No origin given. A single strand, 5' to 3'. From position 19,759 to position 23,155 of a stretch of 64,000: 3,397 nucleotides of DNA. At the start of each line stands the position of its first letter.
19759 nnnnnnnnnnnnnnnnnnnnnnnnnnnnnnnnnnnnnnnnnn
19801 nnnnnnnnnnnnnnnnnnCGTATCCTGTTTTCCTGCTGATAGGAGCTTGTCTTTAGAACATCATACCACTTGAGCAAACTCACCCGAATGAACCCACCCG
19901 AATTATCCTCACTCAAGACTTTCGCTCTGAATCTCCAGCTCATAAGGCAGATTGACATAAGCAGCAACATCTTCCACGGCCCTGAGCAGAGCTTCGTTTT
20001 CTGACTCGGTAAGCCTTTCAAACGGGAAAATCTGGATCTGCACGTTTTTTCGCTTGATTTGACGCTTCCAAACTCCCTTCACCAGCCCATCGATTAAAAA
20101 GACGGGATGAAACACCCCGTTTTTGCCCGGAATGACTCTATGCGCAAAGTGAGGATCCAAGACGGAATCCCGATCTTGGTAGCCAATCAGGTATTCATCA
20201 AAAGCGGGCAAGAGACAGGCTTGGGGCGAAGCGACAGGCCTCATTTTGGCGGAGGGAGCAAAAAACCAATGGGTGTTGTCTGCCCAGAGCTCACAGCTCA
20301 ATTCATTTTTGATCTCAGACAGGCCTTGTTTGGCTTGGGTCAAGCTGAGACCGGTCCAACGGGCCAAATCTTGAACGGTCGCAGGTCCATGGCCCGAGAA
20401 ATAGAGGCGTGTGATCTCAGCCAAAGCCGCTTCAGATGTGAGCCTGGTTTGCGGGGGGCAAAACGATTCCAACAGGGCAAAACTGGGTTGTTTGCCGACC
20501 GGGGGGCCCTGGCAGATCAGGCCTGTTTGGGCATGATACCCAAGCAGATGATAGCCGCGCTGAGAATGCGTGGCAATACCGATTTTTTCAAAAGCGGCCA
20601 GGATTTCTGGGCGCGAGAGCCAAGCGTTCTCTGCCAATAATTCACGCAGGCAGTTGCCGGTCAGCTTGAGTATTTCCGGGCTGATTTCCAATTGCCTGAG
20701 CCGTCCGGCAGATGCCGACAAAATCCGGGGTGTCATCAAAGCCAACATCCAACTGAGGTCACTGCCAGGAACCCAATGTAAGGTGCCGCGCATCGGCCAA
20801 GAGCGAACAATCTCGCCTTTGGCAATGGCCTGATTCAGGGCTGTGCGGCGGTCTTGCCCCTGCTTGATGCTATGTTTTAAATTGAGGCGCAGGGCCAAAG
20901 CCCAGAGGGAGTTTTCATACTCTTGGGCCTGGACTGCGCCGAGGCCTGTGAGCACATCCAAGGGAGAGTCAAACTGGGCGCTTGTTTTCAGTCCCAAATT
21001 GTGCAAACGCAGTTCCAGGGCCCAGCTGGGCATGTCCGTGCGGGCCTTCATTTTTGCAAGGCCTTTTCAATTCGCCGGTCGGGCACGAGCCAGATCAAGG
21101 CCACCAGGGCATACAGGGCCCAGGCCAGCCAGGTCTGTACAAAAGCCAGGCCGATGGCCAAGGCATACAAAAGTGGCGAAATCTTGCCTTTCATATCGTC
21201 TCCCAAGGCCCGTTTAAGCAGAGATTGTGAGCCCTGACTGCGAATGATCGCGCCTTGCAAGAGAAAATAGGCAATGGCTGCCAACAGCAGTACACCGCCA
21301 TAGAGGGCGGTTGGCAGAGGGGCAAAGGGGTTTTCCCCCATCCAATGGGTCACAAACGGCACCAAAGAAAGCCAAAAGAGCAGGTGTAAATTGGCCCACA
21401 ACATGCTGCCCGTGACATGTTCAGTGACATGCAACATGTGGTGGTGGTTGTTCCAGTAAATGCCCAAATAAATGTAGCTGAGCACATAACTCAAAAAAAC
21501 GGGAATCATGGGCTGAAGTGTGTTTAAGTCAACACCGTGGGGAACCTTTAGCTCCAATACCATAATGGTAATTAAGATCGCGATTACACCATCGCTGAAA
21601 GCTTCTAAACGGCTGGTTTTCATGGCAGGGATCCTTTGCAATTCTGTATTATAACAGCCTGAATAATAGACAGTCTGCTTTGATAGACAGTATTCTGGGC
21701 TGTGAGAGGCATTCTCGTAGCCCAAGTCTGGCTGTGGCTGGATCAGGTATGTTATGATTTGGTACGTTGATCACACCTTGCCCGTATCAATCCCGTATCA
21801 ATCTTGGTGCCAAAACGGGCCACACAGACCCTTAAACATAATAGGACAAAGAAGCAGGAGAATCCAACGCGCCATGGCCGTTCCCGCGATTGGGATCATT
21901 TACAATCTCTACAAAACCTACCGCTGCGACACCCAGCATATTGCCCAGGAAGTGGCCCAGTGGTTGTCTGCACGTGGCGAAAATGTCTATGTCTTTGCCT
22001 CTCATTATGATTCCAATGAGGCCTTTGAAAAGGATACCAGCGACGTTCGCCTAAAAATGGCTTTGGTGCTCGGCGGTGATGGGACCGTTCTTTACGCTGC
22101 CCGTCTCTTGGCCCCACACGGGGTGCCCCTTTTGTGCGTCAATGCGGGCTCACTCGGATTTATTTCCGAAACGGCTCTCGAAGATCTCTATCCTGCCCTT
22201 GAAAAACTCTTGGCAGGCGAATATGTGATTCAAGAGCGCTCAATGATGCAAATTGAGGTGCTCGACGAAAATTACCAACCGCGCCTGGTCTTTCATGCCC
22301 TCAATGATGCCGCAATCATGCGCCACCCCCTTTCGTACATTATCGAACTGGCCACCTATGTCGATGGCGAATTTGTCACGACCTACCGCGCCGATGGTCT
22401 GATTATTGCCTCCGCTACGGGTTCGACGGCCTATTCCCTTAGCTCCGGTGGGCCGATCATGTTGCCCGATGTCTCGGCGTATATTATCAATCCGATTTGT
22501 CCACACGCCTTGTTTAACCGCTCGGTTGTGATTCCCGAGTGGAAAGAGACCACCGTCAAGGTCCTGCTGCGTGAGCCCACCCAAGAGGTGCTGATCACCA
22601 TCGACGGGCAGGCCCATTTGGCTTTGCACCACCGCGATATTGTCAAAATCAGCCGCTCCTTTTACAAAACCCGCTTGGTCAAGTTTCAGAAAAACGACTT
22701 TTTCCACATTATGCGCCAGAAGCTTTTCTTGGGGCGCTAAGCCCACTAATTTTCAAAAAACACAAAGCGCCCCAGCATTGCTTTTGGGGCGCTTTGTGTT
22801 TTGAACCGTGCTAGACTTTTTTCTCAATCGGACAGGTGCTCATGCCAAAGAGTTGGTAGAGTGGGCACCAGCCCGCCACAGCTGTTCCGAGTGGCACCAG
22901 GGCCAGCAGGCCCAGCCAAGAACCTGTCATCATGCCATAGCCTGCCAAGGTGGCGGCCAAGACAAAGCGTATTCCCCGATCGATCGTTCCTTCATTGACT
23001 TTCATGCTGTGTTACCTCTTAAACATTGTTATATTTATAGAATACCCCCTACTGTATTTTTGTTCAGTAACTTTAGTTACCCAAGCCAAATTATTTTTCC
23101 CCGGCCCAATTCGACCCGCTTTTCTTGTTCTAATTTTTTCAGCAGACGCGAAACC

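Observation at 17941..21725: Operon linking a TMEM175-like channel, an AlkZ/YcaQ-like DNA glycosylase and a B12-radical-SAM enzyme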

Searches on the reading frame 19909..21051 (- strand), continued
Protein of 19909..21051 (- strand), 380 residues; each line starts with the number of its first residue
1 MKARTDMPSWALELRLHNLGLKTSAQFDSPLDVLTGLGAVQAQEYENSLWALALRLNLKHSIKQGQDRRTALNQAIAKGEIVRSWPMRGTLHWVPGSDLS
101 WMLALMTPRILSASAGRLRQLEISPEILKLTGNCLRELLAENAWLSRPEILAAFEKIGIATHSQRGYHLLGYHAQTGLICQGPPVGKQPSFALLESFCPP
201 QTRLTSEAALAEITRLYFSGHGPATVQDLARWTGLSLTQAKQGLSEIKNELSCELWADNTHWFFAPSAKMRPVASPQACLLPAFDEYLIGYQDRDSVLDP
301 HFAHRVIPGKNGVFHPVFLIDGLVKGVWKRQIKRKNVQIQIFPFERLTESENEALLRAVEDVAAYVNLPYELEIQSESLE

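Call 25: search_solved_structures(query=window:19909-21051:-, max_evalue=0.01, show_alignments=3)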
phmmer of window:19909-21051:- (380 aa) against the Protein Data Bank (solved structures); distinct sequences matched with E-value up to 0.01: 1.
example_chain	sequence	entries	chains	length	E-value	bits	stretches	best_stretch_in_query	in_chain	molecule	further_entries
5uuj_A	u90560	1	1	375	3e-17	66.1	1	32-347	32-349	AlkZ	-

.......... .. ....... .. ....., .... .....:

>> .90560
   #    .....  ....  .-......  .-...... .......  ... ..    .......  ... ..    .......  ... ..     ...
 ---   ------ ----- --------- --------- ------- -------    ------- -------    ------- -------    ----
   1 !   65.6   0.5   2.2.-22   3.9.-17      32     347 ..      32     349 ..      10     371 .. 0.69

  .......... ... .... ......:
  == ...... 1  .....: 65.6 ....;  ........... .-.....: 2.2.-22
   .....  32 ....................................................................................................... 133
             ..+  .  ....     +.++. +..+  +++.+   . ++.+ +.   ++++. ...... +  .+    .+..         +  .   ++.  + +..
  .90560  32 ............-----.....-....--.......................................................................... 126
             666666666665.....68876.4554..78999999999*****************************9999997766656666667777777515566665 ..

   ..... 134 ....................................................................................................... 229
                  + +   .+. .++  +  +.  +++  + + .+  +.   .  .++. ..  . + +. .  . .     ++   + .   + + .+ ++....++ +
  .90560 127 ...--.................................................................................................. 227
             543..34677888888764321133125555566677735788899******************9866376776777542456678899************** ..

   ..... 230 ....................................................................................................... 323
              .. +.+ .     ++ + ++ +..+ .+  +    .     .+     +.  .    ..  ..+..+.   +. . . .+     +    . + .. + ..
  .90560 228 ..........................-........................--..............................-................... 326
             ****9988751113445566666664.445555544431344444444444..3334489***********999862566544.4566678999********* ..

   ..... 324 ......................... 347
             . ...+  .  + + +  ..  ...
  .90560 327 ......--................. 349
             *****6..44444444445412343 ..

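Call 39: find_related_loci(query=A2, collection=metagenome_contigs, flank=6000)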
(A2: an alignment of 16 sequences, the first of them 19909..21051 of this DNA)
Query A2 (380 aa) in metagenome_contigs; peptide patterns used: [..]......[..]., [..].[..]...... (x = any residue, [..] = any of these).
600 stretches matched a pattern (row limit reached: there are more); 575 encode a relative of the query (tblastn E <= 1e-3); the best 80 are kept; 80 distinct loci.
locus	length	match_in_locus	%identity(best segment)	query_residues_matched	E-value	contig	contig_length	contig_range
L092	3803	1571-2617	45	14-372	3e-96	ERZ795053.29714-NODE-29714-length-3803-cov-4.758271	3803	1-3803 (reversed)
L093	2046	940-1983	46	15-372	9e-100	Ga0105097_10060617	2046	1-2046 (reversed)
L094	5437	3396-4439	44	15-372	1e-89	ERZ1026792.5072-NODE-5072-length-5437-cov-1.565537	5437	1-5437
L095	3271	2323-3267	44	25-348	1e-87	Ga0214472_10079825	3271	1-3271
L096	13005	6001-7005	41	29-372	2e-85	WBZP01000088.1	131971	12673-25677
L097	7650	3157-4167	41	24-369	2e-84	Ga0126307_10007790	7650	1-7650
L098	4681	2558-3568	42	23-368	6e-84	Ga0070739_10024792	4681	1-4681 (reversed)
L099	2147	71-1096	41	26-375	4e-86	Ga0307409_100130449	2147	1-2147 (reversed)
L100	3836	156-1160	41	12-355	4e-81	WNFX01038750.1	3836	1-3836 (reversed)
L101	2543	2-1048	40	14-372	2e-81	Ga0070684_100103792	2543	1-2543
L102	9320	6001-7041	40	27-378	1e-79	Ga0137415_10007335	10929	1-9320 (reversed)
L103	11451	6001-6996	41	29-369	1e-79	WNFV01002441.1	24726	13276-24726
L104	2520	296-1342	40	14-372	1e-81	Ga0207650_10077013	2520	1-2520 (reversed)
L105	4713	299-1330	39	14-367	2e-79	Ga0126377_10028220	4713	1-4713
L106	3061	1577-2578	41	2-344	1e-79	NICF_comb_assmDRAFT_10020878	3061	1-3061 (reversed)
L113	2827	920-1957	39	12-367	2e-78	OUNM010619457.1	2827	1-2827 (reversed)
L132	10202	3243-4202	39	23-352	2e-74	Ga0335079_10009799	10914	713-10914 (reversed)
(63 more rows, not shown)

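Call 50: search_protein_families(library=pfam, proteins=[L132:588-2462:+, L132:2503-3198:+, L132:3087-4286:+, L132:4241-4849:+, L132:4862-5533:+, L132:4688-5509:-, L132:5595-6182:+, L132:6285-7766:+, L132:7771-8511:+, L132:8574-9452:+], max_evalue=0.001)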
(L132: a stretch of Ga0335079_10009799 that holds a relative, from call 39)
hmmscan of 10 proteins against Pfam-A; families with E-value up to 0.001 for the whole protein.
L132:588-2462:+ (624 aa): 1 family
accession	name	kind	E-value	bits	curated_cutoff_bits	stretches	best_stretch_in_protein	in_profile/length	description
PF04072.20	LCM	-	0.00091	19.6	22.3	0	387-512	60-184/187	Leucine carboxyl methyltransferase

L132:2503-3198:+ (231 aa): 3 families
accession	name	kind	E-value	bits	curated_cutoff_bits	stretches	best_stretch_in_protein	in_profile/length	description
PF12867.12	DinB_2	-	1.9e-13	51.4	24.8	1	104-214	11-128/128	DinB superfamily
PF05163.17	DinB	-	0.00069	20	23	0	104-223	21-147/165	DinB family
PF04978.18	MST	-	0.00091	20.2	27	0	102-191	13-99/149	Mycothiol-S-transferase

L132:3087-4286:+ (399 aa): 1 family
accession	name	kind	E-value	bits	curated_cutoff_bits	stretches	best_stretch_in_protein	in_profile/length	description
PF06224.18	AlkZ-like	-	3.7e-69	234.3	25.9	1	64-385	1-329/329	DNA glycosylase AlkZ-like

L132:4241-4849:+ (202 aa): 1 family
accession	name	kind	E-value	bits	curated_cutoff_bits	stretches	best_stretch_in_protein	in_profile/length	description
PF01797.21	Y1_Tnp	-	5.5e-05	23.7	23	0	60-103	18-60/121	Transposase IS200 like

L132:4862-5533:+ (223 aa): 2 families
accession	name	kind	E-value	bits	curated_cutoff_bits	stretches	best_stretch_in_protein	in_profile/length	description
PF01370.27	Epimerase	-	7.3e-05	22.7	20.9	1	6-104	2-105/240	NAD dependent epimerase/dehydratase family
PF03435.24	Sacchrp_dh_NADP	-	0.00058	20.6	25.1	1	6-42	2-37/129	Saccharopine dehydrogenase NADP binding domain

L132:4688-5509:- (273 aa): 0 families

L132:5595-6182:+ (195 aa): 1 family
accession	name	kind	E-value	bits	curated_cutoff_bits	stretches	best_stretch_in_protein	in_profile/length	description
PF06736.16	TMEM175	-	2.1e-31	108.7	25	1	5-89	1-88/88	Endosomal/lysosomal potassium channel TMEM175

L132:6285-7766:+ (493 aa): 2 families
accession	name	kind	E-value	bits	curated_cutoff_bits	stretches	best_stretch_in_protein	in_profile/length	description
PF02781.21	G6PD_C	-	1.2e-112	376.2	27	1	189-480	1-296/296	Glucose-6-phosphate dehydrogenase, C-terminal domain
PF00479.28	G6PD_N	-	7.2e-59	199.9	22.1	1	6-187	1-183/183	Glucose-6-phosphate dehydrogenase, NAD binding domain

L132:7771-8511:+ (246 aa): 1 family
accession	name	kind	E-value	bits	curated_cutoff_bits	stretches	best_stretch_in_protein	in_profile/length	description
PF01182.26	Glucosamine_iso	-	1.2e-71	241.6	27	1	13-234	2-225/225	Glucosamine-6-phosphate isomerases/6-phosphogluconolactonase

L132:8574-9452:+ (292 aa): 1 family
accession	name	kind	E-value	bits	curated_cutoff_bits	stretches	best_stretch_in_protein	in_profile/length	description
PF04072.20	LCM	-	3.5e-14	53.6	22.3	1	35-187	6-183/187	Leucine carboxyl methyltransferase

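Call 56: search_protein_families(library=padloc, proteins=[window:19909-21051:-], max_evalue=0.001)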
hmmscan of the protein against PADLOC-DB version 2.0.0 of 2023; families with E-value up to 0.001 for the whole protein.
window:19909-21051:- (380 aa): 0 families

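Call 59: search_protein_families(library=ncbifam, proteins=[L113:1-828:-], max_evalue=0.001)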
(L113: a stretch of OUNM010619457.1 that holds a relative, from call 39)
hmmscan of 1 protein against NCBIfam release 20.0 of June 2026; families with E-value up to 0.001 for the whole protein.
L113:1-828:- (276 aa): 15 families
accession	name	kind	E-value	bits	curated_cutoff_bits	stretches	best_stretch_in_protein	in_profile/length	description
TIGR03471.1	HpnJ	equivalog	1.6e-122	409.8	577.6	1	8-253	2-248/472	hopanoid biosynthesis associated radical SAM protein HpnJ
NF050148.1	rSAM_ApyD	equivalog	2.9e-15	55.7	750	1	92-245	92-241/645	RiPP biosynthesis radical SAM protein ApyD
NF033712.0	B12_rSAM_KedN5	subfamily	8e-15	54.1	700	1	91-241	79-233/624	KedN5 family methylcobalamin-dependent radical SAM C-methyltransferase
TIGR02026.1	BchE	equivalog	3.5e-13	49.2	481.35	1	37-245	19-235/497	magnesium-protoporphyrin IX monomethyl ester anaerobic oxidative cyclase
NF038361.1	rSAM_Sden_1168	equivalog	2.3e-12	46.3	575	1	93-249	160-327/560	Sden_1168 family B12-binding radical SAM P-methyltransferase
TIGR03975.1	rSAM_ocin_1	subfamily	2.6e-11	42.7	281.85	1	93-246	147-307/606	RiPP maturation radical SAM C-methyltransferase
TIGR04367.1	HpnR_B12_rSAM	equivalog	2.6e-10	39.4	650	1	92-244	79-227/490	hopanoid C-3 methylase HpnR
TIGR04190.1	B12_SAM_Ta0216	equivalog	3.2e-09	35.9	500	1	87-221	93-238/554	TIGR04190 family B12-binding domain/radical SAM domain protein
TIGR04295.1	B12_rSAM_oligo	hypoth_equivalog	3.9e-09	35.7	400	1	70-241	70-237/422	TIGR04295 family B12-binding domain-containing radical SAM protein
TIGR04072.2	rSAM_ladder_B12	equivalog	3.6e-06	25.9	360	1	202-248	180-225/443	lipid biosynthesis B12-binding/radical SAM protein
TIGR04014.1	B12_SAM_MJ_0865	equivalog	1.2e-05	24.3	360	1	97-240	61-197/434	methyl-coenzyme M reductase glutamine C-methyltransferase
TIGR04479.1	bcpD_PhpK_rSAM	subfamily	9.7e-05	20.9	600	1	139-244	188-281/504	PhpK family radical SAM P-methyltransferase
NF045585.1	rSAM_slr0320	equivalog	0.00016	20.3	775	1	199-263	232-291/511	photosystem II high light acclimation radical SAM protein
TIGR04013.1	B12_SAM_MJ_1487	hypoth_equivalog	0.00018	20.4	251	0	67-240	34-188/382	TIGR04013 family B12-binding domain/radical SAM domain-containing protein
TIGR04385.1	B12_rSAM_cofa1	equivalog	0.00039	19.8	450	1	98-243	94-235/438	B12 lower ligand biosynthesis radical SAM protein BzaD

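Call 60: search_protein_families(library=pfam, proteins=[L113:1-828:-, L113:791-1981:+, L113:2136-2597:-], max_evalue=0.001)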
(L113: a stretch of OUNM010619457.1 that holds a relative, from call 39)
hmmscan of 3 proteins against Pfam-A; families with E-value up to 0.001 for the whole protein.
L113:1-828:- (276 aa): 1 family
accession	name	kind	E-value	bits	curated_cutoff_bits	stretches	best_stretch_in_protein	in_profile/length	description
PF02310.24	B12-binding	-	9.2e-09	35.6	32.1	1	33-138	7-116/121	B12 binding domain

L113:791-1981:+ (396 aa): 1 family
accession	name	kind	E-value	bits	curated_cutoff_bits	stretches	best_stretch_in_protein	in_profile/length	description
PF06224.18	AlkZ-like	-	8.5e-69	233.1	25.9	1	65-387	1-329/329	DNA glycosylase AlkZ-like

L113:2136-2597:- (153 aa): 0 families

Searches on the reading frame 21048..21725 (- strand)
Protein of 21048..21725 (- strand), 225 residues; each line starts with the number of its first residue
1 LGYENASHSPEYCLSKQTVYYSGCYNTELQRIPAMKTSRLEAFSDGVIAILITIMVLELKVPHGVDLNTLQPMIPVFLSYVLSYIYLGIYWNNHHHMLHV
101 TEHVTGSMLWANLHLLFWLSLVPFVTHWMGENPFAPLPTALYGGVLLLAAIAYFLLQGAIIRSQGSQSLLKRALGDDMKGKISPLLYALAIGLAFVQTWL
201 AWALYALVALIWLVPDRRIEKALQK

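Call 3: search_protein_families(library=pfam, proteins=[window:21048-21725:-], max_evalue=0.01)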
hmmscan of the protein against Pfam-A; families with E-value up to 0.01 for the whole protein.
window:21048-21725:- (225 aa): 1 family
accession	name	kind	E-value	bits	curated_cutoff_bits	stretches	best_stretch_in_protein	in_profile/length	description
PF06736.16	TMEM175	-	3.3e-30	104.9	25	1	39-123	1-88/88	Endosomal/lysosomal potassium channel TMEM175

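Call 4: search_protein_families(library=ncbifam, proteins=[window:21048-21725:-], max_evalue=0.01)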
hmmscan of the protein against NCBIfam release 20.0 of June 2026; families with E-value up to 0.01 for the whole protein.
window:21048-21725:- (225 aa): 0 families

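Call 32: search_solved_structures(query=window:21048-21623:-, max_evalue=0.01, show_alignments=1)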
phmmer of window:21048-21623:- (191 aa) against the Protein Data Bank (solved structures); distinct sequences matched with E-value up to 0.01: 2.
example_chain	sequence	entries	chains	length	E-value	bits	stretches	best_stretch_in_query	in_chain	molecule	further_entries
5vre_A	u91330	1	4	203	4.5e-17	66.3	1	2-177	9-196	Putative integral membrane protein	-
6w8n_A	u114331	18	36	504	6.1e-09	39.7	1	3-83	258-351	Endosomal/lysosomal potassium channel TMEM175 | Endosomal/lysosomal proton channel TMEM175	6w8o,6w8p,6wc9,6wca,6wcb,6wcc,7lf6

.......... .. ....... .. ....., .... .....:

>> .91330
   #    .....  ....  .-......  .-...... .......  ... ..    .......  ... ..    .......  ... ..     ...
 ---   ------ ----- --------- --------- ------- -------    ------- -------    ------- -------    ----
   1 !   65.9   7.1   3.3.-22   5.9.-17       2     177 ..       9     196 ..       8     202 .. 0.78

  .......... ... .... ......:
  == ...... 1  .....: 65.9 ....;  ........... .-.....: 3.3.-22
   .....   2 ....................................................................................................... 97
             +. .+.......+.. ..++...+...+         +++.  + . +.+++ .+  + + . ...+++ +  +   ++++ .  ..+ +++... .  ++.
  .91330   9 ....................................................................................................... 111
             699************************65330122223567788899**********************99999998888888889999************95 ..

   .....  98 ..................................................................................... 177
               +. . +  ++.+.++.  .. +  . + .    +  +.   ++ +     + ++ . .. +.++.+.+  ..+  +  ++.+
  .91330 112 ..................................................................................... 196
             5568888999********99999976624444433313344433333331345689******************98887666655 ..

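Call 56: search_protein_families(library=padloc, proteins=[window:21048-21623:-], max_evalue=0.001)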
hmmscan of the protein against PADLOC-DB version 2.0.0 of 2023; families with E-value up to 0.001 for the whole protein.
window:21048-21623:- (191 aa): 0 families

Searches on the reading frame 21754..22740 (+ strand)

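Call 3: search_protein_families(library=pfam, proteins=[window:21754-22740:+], max_evalue=0.01)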
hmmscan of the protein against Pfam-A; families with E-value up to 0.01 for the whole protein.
window:21754-22740:+ (328 aa): 3 families
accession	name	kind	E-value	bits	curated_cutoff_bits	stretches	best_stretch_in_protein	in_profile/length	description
PF20143.4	NAD_kinase_C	-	4.7e-32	110.8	23.7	1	183-310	1-125/126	ATP-NAD kinase C-terminal domain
PF01513.26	NAD_kinase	-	2.1e-17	64.1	25.5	1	47-157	2-130/130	ATP-NAD kinase N-terminal domain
PF00781.29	DAGK_cat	-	0.00054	20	23.6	1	59-134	14-92/125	Diacylglycerol kinase catalytic domain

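Call 4: search_protein_families(library=ncbifam, proteins=[window:21754-22740:+], max_evalue=0.01)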
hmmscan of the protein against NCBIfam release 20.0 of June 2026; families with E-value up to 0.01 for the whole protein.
window:21754-22740:+ (328 aa): 18 families
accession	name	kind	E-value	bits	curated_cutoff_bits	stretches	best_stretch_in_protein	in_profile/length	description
NF002561.0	PRK02155.1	equivalog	1.2e-64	218.4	371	1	59-324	19-285/297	NAD kinase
NF002521.0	PRK01911.1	equivalog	1.7e-61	208.2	309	1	84-327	49-287/292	NAD kinase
NF002732.0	PRK02649.1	equivalog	6.3e-61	206.5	348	1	45-326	3-291/305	NAD(+) kinase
NF002731.0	PRK02645.1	equivalog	2.8e-56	191.2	312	1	51-324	8-290/305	NAD(+) kinase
NF002306.0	PRK01231.1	equivalog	3e-56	190.7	316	1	91-324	58-289/299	NAD(+) kinase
NF002984.0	PRK03708.1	equivalog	1.1e-55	189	326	1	57-324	11-273/277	NAD(+) kinase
NF010678.0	PRK14076.1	equivalog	3.2e-53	181.5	493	1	59-323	304-566/570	bifunctional NADP phosphatase/NAD kinase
NF002892.0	PRK03372.1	equivalog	6.4e-53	180.1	299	1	54-324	13-292/312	NAD kinase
NF002893.0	PRK03378.1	equivalog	9.4e-53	179.4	386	1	58-324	17-285/292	NAD(+) kinase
NF003391.0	PRK04539.1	equivalog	7.6e-52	176.3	470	1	99-327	68-292/296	inorganic polyphosphate/ATP-NAD kinase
NF002255.0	PRK01185.1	subfamily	3.1e-47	160.9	304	1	62-324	16-265/271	NAD(+) kinase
NF002579.0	PRK02231.1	equivalog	1e-45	156.4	459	1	62-324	28-294/301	NAD(+) kinase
NF010677.0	PRK14075.1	equivalog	2.8e-43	148.3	260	1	56-328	8-254/257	NAD(+) kinase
NF010679.0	PRK14077.1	equivalog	5.4e-40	137.5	343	1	99-327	64-286/287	NAD(+) kinase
NF003424.0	PRK04885.1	equivalog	3.8e-18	65.6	220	1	101-321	37-257/265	NAD kinase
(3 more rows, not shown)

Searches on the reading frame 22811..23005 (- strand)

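Call 3: search_protein_families(library=pfam, proteins=[window:22811-23005:-], max_evalue=0.01)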
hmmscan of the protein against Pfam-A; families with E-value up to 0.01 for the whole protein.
window:22811-23005:- (64 aa): 1 family
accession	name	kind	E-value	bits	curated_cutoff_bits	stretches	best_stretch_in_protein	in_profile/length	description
PF11127.14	YgaP-like_TM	-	1.4e-19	70.4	25.3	1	1-59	1-64/66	Inner membrane protein YgaP-like, transmembrane domain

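Call 4: search_protein_families(library=ncbifam, proteins=[window:22811-23005:-], max_evalue=0.01)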
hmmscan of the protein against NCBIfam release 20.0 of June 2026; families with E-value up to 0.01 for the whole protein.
window:22811-23005:- (64 aa): 0 families
